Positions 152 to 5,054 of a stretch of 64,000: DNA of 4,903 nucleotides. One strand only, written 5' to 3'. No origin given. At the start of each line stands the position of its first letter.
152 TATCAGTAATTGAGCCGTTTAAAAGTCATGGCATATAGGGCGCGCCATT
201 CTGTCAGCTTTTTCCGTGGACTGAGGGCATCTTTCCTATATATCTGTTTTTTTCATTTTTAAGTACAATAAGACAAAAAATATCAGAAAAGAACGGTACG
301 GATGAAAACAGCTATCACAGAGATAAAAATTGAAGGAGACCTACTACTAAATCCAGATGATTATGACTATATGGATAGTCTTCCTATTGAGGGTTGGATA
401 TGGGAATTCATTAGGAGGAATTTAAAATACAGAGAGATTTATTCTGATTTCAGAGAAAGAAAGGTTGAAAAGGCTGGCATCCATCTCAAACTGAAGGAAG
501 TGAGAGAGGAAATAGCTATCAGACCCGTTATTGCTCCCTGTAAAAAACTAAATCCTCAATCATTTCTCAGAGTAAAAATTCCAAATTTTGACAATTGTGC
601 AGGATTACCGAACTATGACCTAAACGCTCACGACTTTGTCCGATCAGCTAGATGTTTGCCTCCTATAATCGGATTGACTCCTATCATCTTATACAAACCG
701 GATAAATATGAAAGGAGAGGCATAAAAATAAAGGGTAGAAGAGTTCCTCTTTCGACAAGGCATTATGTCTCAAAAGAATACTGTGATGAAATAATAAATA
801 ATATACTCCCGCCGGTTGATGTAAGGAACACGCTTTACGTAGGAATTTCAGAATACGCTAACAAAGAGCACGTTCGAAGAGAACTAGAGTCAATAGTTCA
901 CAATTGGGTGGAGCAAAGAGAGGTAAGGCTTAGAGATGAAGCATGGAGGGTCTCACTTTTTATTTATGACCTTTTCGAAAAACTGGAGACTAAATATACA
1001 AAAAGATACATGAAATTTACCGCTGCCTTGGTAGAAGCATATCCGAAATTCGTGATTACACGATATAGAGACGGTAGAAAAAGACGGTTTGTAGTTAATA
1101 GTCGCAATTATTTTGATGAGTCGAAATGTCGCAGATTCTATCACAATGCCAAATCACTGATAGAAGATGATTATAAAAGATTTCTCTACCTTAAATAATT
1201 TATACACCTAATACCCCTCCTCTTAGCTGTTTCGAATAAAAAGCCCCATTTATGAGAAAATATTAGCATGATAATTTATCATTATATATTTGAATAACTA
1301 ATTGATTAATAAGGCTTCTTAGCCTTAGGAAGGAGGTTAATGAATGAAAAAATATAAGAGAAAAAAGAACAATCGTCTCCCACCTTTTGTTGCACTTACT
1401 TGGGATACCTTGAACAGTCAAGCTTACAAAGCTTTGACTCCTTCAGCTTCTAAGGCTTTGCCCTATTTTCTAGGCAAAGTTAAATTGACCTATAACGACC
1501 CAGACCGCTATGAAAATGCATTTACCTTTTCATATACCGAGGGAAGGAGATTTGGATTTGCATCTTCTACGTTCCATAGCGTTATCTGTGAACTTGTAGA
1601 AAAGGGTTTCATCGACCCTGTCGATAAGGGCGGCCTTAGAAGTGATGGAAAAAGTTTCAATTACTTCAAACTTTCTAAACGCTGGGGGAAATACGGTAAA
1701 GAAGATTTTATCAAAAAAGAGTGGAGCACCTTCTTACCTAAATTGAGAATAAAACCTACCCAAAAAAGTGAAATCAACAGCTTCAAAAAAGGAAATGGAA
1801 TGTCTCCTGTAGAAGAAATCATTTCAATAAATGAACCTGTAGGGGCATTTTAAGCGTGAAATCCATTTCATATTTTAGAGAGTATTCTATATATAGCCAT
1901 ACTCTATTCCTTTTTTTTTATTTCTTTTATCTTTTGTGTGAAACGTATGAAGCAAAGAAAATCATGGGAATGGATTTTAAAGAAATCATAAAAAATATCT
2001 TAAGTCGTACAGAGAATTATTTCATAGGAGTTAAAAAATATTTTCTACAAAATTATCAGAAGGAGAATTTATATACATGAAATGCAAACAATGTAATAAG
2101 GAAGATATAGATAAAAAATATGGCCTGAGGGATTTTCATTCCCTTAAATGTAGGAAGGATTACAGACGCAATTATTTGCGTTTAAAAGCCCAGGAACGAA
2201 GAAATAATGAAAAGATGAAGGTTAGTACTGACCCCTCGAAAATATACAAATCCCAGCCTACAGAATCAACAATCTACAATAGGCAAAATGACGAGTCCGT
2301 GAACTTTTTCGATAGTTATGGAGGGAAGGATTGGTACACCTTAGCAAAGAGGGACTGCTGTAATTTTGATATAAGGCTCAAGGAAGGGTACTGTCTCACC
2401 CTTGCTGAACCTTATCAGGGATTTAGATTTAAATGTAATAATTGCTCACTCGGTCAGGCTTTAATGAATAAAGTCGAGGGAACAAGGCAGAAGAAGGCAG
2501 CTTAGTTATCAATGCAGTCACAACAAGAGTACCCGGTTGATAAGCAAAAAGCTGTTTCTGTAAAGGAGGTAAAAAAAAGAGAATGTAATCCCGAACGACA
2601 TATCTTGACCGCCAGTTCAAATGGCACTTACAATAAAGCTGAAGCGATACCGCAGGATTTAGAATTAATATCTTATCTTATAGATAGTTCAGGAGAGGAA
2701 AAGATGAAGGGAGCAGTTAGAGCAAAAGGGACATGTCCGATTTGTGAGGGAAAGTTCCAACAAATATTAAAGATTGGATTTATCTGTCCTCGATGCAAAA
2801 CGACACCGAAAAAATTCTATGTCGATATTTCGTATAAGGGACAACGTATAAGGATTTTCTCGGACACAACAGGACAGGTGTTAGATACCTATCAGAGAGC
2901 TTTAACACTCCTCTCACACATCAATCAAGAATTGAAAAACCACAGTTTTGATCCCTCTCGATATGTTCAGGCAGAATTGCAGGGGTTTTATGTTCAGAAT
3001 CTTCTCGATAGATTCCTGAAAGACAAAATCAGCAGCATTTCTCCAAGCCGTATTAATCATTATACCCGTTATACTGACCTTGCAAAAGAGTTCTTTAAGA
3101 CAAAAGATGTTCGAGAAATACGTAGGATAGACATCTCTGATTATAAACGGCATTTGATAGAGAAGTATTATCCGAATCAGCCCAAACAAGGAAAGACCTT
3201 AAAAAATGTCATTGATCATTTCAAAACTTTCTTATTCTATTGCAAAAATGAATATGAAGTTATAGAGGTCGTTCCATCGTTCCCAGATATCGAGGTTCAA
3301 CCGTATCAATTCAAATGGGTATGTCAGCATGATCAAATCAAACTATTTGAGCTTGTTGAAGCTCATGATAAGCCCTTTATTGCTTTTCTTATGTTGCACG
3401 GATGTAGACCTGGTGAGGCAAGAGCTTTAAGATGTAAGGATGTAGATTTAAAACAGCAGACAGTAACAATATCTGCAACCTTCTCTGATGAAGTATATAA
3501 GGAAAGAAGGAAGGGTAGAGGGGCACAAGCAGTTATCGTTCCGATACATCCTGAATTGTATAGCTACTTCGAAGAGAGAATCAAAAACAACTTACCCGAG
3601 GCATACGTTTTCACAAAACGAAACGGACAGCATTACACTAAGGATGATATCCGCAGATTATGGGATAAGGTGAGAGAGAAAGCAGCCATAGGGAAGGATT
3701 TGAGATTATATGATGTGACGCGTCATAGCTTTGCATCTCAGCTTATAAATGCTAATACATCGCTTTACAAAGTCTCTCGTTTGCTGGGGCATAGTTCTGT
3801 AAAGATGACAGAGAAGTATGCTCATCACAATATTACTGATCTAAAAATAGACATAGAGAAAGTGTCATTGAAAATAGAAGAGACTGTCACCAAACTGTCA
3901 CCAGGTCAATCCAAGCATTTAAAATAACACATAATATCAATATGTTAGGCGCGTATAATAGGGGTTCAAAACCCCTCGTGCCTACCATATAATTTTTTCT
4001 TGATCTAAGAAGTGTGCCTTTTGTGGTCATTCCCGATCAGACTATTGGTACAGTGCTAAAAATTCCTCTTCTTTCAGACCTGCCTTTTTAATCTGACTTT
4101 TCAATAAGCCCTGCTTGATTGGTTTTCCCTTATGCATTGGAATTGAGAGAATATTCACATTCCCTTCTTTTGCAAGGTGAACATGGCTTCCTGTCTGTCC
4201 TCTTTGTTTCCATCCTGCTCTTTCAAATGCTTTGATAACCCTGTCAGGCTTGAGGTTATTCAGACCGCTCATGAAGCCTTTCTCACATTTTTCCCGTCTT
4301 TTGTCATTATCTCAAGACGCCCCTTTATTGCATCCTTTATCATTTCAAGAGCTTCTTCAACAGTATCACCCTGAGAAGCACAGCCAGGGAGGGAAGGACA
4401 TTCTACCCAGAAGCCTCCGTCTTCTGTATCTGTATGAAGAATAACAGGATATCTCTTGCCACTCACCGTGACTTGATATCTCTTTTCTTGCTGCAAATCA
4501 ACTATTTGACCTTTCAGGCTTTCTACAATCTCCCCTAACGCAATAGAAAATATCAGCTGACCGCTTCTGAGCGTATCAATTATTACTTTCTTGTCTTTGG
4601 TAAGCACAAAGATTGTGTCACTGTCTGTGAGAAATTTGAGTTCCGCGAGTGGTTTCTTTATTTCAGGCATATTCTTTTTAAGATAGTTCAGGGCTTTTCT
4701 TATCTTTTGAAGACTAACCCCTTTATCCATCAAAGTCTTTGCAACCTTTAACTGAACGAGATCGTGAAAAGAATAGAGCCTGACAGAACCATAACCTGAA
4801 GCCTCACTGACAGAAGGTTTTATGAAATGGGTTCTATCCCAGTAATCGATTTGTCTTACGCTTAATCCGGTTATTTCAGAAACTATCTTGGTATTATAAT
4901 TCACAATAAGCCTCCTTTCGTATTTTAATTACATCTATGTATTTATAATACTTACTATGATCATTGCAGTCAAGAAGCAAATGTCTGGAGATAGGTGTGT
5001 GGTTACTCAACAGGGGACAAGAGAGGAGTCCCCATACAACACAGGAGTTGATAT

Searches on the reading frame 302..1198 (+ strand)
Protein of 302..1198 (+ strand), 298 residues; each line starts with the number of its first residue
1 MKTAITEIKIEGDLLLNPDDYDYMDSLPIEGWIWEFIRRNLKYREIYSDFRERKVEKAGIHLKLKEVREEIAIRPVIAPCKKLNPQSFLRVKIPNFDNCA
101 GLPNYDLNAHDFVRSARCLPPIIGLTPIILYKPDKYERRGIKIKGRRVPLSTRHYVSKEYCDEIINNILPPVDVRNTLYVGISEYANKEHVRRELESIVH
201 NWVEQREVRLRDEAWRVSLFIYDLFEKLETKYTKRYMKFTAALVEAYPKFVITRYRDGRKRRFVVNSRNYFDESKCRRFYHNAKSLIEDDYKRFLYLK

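Call 62: find_encoding_contigs(protein=window:302-1198:+, flank=10000, max_places=2)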
Protein window:302-1198:+ (298 aa): no gene with exactly this product is on record in the collection.

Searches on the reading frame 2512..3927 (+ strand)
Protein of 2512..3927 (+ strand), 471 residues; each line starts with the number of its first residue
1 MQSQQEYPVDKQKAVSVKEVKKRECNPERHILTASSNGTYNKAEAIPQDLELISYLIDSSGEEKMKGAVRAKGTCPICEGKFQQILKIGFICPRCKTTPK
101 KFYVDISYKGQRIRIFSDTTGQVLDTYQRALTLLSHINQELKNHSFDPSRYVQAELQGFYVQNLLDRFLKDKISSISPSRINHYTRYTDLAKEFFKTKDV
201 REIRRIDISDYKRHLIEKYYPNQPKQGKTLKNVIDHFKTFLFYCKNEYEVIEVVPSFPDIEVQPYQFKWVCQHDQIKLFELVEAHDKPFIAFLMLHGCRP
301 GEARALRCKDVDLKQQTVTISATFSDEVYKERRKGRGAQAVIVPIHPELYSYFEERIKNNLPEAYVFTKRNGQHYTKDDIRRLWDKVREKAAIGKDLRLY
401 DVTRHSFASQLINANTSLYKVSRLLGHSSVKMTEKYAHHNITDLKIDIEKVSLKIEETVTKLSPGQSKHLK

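Call 93: search_protein_families(library=pfam, proteins=[window:2512-3927:+], max_evalue=0.01)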
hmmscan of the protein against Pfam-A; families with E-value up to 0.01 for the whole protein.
window:2512-3927:+ (471 aa): 1 family
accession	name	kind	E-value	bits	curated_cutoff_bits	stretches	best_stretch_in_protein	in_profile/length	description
PF00589.27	Phage_integrase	-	2.5e-25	89.7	27.1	1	283-440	21-169/172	Phage integrase family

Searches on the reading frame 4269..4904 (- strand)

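Call 93: search_protein_families(library=pfam, proteins=[window:4269-4904:-], max_evalue=0.01)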
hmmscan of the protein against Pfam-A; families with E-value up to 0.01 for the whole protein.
window:4269-4904:- (211 aa): 4 families
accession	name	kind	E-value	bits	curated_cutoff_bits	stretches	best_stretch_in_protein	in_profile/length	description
PF13411.12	MerR_1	-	3.8e-14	53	21.6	1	3-74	1-68/69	MerR HTH family regulatory protein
PF15919.11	HicB_lk_antitox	-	8.3e-12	45.8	27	1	152-210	1-58/123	HicB_like antitoxin of bacterial toxin-antitoxin system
PF00376.29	MerR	-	7.2e-05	23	28.2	1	5-38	2-35/38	MerR family regulatory protein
PF21748.3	UPF0150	-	0.0011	19.3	27.3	1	161-199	16-55/64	UPF0150-like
